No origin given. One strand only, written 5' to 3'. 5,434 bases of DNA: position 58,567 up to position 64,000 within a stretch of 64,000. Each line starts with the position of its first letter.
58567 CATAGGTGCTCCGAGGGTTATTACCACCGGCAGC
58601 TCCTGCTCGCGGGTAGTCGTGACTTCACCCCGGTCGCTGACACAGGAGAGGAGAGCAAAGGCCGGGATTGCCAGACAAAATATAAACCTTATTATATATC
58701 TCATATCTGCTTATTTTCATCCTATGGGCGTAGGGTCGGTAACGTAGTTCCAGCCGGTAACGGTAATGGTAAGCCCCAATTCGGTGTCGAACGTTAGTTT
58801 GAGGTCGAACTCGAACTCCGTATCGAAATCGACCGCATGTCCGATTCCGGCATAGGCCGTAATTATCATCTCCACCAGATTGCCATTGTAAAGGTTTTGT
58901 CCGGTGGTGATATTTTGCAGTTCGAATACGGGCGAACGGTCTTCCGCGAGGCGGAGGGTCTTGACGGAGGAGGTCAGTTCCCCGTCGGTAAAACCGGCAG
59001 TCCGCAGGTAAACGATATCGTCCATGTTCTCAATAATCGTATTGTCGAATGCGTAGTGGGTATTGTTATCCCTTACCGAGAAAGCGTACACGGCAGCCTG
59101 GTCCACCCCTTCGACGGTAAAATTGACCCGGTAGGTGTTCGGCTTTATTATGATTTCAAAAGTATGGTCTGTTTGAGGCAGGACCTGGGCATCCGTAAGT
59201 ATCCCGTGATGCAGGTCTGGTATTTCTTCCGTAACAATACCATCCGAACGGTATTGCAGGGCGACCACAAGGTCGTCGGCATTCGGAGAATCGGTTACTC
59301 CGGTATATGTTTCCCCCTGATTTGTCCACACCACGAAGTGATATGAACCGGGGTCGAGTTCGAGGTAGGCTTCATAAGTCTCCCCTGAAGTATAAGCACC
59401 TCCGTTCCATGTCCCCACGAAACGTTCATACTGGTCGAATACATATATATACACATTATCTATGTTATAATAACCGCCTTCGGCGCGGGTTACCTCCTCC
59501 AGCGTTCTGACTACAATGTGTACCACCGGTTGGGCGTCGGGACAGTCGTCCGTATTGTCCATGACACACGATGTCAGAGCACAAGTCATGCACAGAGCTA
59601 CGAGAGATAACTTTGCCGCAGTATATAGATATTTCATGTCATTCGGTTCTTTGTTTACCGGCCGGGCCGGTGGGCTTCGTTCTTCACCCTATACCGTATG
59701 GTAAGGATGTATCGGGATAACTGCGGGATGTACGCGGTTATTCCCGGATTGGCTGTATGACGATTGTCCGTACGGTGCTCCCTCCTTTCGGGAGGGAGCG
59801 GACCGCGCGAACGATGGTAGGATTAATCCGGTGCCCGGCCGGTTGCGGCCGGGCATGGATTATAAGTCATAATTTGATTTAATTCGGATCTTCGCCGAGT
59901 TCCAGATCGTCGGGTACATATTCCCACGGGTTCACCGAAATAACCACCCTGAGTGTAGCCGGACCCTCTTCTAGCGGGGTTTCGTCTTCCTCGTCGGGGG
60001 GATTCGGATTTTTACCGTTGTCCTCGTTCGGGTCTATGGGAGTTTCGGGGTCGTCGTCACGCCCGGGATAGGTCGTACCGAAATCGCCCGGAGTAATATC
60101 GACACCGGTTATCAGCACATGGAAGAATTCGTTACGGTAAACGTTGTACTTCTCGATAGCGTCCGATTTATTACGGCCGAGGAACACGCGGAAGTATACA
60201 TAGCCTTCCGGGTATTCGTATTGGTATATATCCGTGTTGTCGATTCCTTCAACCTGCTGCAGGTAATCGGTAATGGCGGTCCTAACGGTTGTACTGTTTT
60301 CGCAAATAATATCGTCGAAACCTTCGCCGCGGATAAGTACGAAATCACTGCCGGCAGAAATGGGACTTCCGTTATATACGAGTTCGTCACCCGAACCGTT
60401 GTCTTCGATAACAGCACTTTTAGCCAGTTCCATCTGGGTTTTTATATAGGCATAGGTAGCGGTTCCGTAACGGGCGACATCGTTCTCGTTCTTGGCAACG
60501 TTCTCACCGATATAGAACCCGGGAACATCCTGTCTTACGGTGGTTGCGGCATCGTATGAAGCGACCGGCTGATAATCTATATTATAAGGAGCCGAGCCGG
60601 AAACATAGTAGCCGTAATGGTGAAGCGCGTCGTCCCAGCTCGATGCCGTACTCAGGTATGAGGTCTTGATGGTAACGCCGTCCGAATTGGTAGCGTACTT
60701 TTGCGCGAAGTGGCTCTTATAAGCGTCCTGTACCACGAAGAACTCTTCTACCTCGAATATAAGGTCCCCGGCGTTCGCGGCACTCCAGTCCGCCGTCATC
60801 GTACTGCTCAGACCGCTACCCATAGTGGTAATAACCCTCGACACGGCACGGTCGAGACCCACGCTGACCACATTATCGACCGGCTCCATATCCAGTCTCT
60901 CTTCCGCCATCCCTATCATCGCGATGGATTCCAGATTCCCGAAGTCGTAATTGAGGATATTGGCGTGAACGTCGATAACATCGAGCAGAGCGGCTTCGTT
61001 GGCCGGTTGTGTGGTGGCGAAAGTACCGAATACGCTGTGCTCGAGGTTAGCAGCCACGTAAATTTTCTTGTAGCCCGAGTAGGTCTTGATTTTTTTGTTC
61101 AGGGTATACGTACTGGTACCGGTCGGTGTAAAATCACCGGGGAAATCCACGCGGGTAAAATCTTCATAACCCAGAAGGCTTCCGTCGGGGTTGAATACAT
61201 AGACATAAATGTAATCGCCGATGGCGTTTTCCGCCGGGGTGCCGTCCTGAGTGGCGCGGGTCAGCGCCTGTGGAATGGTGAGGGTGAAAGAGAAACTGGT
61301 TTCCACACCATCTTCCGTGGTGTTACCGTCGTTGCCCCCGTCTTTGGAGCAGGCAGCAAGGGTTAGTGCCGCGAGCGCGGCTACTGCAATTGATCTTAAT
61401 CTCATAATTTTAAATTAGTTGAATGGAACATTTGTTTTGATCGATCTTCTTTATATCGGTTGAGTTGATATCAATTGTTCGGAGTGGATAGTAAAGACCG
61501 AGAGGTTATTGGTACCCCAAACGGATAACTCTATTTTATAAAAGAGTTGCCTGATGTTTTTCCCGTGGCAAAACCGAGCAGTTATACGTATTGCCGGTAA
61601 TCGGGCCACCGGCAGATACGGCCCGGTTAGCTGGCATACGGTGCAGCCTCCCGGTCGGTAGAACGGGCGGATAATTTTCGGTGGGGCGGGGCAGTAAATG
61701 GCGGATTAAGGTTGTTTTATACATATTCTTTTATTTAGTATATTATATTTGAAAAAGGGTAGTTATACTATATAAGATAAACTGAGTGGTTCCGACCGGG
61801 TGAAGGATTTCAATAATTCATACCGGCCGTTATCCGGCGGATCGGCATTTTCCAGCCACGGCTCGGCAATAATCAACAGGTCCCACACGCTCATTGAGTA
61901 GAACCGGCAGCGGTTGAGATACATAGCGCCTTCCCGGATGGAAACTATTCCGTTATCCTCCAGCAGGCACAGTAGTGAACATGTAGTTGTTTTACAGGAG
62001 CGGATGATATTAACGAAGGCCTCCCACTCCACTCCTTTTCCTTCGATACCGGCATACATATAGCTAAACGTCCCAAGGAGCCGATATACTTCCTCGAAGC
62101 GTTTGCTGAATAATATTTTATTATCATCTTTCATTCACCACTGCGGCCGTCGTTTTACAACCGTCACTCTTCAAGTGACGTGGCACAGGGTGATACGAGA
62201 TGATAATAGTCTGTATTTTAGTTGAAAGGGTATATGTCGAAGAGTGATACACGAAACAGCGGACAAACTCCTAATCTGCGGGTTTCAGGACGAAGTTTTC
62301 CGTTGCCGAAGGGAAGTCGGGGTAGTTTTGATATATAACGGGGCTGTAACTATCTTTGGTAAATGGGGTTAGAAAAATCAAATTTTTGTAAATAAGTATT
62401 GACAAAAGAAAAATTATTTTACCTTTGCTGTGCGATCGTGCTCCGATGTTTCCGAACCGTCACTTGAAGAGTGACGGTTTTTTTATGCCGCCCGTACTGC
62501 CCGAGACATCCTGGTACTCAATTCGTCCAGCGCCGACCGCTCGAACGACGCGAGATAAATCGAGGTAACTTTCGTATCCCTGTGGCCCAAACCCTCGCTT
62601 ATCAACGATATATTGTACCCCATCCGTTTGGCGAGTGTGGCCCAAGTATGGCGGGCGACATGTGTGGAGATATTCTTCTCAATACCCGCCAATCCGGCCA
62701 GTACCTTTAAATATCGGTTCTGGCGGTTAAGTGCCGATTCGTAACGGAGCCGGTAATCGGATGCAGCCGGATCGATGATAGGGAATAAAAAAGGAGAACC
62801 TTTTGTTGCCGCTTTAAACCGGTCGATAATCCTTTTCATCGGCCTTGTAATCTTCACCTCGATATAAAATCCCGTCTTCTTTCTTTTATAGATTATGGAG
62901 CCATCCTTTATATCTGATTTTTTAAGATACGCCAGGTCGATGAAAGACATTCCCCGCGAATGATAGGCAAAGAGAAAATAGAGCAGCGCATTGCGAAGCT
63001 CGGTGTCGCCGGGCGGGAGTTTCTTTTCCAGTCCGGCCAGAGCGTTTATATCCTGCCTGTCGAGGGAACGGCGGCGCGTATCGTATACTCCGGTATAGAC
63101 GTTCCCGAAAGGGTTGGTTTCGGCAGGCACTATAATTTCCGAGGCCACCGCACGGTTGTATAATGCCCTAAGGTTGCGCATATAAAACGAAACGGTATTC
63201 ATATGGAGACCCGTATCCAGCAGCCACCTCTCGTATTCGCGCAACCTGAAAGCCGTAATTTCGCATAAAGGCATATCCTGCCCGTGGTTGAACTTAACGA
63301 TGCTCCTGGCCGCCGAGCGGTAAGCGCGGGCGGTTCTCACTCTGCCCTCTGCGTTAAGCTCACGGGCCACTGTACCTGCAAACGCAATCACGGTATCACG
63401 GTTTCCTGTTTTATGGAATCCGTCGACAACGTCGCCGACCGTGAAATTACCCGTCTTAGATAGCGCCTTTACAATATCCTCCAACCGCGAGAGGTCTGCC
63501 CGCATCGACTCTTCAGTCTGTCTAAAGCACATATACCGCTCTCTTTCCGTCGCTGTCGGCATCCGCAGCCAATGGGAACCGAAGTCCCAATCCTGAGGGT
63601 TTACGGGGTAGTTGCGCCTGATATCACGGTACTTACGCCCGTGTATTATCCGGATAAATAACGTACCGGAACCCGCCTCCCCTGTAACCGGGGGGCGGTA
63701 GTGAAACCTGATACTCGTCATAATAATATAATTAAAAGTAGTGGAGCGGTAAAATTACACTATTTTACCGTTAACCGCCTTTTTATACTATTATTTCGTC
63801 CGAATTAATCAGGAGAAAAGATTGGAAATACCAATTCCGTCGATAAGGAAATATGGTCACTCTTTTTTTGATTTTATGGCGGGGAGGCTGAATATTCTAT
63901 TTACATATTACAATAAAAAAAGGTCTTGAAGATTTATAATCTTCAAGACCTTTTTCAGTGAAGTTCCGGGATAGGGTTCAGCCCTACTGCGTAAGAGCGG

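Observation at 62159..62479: Inverton C: same switch as locus 1 but captured OFF, with the promoter reading antisense into its own recombinase gene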

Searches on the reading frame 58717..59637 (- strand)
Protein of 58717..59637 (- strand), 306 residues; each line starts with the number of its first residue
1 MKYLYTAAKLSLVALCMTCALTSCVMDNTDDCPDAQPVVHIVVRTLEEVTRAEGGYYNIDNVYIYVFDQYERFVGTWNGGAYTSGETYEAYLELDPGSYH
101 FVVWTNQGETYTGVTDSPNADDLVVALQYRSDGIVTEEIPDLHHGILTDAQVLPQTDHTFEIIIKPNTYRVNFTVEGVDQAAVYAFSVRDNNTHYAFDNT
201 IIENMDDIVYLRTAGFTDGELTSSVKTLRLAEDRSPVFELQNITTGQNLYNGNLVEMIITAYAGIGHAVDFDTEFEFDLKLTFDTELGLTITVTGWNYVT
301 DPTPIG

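Call 12: search_protein_families(library=pfam, proteins=[window:58717-59637:-], max_evalue=0.01)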
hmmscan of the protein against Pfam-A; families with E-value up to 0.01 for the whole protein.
window:58717-59637:- (306 aa): 1 family
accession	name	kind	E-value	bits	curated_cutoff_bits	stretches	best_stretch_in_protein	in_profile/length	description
PF08842.16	Mfa2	-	4e-29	102.5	21.2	1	50-300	19-275/277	Fimbrillin-A associated anchor proteins Mfa1 and Mfa2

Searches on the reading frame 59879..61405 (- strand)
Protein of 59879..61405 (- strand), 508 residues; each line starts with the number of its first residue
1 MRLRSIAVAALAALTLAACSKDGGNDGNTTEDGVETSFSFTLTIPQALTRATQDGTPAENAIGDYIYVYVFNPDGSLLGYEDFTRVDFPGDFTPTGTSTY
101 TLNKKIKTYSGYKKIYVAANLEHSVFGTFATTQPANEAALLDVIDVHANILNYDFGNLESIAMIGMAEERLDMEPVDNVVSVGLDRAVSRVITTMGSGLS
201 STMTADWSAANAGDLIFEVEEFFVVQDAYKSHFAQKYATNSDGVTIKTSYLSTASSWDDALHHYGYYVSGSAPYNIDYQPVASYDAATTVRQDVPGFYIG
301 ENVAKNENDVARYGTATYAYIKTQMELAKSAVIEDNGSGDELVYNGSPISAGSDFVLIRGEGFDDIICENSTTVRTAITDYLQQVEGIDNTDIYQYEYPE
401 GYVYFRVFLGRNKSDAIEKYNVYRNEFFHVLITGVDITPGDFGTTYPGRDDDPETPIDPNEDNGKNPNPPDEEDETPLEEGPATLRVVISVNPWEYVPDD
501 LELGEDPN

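Call 12: search_protein_families(library=pfam, proteins=[window:59879-61405:-], max_evalue=0.01)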
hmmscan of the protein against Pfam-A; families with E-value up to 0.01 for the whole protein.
window:59879-61405:- (508 aa): 2 families
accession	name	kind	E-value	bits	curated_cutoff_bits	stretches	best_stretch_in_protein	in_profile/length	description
PF15495.12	Fimbrillin_C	-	1.9e-07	31.8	27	1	397-496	2-80/84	Major fimbrial subunit protein type IV, Fimbrillin, C-terminal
PF06321.17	P_gingi_FimA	-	1.1e-06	29.3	21.4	1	39-132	4-91/153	Major fimbrial subunit protein (FimA)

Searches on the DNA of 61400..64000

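Call 53: search_rna_families(source=window, start=61400, end=64000, threshold=evalue, max_evalue=1)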
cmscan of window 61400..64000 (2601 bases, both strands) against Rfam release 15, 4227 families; matches with E-value up to 1: 4.
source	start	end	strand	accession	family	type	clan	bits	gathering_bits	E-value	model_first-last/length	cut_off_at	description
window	63916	63954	-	RF03339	mir-3047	Gene; miRNA;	-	26.1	53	0.032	1-61/61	no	mir-3047 microRNA precursor family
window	63907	63964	-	RF00985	mir-640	Gene; miRNA;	-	20.2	96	0.9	1-89/89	no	mir-640 microRNA precursor family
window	63888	63998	+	RF01669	P14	Gene; sRNA;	-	19.4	45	0.96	1-146/146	no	Pseudomonas sRNA P14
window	63821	63955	+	RF02377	SurA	Gene; sRNA;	-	14.6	100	0.66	1-279/279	no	SurA sRNA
